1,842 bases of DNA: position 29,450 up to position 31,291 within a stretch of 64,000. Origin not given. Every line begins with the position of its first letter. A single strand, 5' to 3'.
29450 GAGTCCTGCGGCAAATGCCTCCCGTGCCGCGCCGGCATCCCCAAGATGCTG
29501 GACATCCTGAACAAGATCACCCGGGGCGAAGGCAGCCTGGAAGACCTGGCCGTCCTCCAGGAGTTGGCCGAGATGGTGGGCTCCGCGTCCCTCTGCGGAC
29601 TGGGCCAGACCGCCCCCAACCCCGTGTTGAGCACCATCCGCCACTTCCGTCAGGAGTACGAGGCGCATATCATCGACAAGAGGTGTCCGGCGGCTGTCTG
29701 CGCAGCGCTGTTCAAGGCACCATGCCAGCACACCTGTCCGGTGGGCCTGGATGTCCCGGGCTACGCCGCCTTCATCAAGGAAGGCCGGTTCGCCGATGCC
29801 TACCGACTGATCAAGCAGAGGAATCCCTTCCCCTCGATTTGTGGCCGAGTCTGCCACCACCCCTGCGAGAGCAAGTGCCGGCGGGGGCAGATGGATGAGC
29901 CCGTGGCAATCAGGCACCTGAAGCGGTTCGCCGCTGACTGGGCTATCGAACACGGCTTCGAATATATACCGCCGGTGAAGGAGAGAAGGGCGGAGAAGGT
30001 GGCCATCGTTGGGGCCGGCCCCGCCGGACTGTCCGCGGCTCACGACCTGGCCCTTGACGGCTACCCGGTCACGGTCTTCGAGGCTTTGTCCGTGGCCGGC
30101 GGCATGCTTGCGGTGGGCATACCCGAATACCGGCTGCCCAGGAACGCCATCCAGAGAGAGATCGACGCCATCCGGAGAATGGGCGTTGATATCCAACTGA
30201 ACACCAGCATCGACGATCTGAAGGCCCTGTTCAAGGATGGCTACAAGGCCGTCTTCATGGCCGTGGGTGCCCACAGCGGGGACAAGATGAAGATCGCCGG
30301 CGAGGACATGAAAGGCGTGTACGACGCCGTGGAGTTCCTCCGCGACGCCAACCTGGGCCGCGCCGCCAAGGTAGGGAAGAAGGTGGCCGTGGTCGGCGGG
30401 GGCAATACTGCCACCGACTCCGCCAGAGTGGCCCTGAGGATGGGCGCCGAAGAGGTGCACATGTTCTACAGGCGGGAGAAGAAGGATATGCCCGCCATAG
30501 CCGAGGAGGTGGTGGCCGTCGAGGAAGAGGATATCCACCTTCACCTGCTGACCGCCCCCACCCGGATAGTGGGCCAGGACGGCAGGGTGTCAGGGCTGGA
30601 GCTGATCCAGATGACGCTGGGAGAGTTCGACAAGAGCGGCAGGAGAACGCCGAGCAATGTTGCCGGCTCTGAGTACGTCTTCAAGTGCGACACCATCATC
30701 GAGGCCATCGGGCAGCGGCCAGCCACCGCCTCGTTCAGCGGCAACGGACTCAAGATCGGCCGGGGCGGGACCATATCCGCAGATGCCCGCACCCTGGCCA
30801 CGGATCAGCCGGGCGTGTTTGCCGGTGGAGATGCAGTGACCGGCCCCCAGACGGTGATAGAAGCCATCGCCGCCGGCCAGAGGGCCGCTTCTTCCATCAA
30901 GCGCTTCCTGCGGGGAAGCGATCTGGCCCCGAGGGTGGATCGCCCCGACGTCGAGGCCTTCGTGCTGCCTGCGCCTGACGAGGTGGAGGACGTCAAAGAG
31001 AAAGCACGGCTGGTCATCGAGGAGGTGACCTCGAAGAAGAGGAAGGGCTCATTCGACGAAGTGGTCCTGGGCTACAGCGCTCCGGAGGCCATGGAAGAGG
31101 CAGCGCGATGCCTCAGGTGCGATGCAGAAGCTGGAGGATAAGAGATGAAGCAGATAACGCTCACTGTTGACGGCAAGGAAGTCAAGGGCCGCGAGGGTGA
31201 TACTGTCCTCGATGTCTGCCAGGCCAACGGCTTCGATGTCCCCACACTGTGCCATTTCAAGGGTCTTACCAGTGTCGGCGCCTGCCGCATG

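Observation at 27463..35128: Group-3d Hox hydrogenase whose diaphorase subunit HoxF is fused to a GltD-like NADPH-type domain; no maturation endopeptidase adjacent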

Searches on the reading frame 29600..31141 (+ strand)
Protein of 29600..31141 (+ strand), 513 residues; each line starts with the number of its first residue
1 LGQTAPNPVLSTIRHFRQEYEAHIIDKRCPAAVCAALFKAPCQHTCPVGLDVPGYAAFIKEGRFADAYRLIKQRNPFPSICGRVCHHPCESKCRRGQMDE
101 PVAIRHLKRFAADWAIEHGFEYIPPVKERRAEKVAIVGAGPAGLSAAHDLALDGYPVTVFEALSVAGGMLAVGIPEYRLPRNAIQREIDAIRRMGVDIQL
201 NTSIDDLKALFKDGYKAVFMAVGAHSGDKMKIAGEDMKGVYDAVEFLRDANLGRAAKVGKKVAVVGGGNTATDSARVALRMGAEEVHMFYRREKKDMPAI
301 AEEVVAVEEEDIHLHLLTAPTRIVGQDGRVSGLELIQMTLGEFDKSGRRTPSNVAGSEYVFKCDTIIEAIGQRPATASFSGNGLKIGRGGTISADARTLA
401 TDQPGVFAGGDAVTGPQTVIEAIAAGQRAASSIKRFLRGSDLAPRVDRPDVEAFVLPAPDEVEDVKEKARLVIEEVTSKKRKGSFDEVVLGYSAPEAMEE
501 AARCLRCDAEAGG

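Call 16: search_solved_structures(query=window:29600-31141:+, max_evalue=1e-20, show_alignments=3)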
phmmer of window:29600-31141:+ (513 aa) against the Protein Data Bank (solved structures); distinct sequences matched with E-value up to 1e-20: 12.
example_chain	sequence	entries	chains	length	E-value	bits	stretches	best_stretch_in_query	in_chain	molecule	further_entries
9bov_A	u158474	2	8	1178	1.4e-119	403.4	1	39-508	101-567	Molybdopterin oxidoreductase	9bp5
4ylf_B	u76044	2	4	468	1.3e-109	370.5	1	41-439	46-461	Dihydropyrimidine dehydrogenase subunit A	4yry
9n5u_A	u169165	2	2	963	2.8e-106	359.5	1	40-440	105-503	NfnA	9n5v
8oh5_C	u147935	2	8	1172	8.9e-105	354.6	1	39-508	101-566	Formate dehydrogenase-O, major subunit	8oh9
5jca_L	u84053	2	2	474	1.1e-91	311.4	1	40-437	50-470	NADH-dependent Ferredoxin:NADP Oxidoreductase (NfnI) subunit alpha | NADH-dependent Ferredoxin:NADP Oxidoreductase subunit alpha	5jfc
5vj7_A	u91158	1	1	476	3.4e-80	273.5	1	40-438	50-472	Oxidoreductase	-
6s6s_G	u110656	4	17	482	3.7e-65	223.9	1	22-444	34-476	Glutamate synthase [NADPH] small chain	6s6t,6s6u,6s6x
2vdc_G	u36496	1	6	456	4.3e-65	223.7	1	33-444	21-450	GLUTAMATE SYNTHASE [NADPH] SMALL CHAIN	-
7mfm_I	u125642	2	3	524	2.6e-50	174.9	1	45-444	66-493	Glutamate synthase (NADPH) small chain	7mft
1h7x_A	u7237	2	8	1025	2.5e-42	148.6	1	33-458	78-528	DIHYDROPYRIMIDINE DEHYDROGENASE | Dihydropyrimidine dehydrogenase [NADP(+)]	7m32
7m31_A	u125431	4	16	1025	2.7e-42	148.5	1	33-458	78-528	Dihydropyrimidine dehydrogenase [NADP(+)]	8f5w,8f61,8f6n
1gt8_A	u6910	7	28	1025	2.7e-42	148.5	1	33-458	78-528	DIHYDROPYRIMIDINE DEHYDROGENASE | Dihydropyrimidine dehydrogenase [NADP(+)]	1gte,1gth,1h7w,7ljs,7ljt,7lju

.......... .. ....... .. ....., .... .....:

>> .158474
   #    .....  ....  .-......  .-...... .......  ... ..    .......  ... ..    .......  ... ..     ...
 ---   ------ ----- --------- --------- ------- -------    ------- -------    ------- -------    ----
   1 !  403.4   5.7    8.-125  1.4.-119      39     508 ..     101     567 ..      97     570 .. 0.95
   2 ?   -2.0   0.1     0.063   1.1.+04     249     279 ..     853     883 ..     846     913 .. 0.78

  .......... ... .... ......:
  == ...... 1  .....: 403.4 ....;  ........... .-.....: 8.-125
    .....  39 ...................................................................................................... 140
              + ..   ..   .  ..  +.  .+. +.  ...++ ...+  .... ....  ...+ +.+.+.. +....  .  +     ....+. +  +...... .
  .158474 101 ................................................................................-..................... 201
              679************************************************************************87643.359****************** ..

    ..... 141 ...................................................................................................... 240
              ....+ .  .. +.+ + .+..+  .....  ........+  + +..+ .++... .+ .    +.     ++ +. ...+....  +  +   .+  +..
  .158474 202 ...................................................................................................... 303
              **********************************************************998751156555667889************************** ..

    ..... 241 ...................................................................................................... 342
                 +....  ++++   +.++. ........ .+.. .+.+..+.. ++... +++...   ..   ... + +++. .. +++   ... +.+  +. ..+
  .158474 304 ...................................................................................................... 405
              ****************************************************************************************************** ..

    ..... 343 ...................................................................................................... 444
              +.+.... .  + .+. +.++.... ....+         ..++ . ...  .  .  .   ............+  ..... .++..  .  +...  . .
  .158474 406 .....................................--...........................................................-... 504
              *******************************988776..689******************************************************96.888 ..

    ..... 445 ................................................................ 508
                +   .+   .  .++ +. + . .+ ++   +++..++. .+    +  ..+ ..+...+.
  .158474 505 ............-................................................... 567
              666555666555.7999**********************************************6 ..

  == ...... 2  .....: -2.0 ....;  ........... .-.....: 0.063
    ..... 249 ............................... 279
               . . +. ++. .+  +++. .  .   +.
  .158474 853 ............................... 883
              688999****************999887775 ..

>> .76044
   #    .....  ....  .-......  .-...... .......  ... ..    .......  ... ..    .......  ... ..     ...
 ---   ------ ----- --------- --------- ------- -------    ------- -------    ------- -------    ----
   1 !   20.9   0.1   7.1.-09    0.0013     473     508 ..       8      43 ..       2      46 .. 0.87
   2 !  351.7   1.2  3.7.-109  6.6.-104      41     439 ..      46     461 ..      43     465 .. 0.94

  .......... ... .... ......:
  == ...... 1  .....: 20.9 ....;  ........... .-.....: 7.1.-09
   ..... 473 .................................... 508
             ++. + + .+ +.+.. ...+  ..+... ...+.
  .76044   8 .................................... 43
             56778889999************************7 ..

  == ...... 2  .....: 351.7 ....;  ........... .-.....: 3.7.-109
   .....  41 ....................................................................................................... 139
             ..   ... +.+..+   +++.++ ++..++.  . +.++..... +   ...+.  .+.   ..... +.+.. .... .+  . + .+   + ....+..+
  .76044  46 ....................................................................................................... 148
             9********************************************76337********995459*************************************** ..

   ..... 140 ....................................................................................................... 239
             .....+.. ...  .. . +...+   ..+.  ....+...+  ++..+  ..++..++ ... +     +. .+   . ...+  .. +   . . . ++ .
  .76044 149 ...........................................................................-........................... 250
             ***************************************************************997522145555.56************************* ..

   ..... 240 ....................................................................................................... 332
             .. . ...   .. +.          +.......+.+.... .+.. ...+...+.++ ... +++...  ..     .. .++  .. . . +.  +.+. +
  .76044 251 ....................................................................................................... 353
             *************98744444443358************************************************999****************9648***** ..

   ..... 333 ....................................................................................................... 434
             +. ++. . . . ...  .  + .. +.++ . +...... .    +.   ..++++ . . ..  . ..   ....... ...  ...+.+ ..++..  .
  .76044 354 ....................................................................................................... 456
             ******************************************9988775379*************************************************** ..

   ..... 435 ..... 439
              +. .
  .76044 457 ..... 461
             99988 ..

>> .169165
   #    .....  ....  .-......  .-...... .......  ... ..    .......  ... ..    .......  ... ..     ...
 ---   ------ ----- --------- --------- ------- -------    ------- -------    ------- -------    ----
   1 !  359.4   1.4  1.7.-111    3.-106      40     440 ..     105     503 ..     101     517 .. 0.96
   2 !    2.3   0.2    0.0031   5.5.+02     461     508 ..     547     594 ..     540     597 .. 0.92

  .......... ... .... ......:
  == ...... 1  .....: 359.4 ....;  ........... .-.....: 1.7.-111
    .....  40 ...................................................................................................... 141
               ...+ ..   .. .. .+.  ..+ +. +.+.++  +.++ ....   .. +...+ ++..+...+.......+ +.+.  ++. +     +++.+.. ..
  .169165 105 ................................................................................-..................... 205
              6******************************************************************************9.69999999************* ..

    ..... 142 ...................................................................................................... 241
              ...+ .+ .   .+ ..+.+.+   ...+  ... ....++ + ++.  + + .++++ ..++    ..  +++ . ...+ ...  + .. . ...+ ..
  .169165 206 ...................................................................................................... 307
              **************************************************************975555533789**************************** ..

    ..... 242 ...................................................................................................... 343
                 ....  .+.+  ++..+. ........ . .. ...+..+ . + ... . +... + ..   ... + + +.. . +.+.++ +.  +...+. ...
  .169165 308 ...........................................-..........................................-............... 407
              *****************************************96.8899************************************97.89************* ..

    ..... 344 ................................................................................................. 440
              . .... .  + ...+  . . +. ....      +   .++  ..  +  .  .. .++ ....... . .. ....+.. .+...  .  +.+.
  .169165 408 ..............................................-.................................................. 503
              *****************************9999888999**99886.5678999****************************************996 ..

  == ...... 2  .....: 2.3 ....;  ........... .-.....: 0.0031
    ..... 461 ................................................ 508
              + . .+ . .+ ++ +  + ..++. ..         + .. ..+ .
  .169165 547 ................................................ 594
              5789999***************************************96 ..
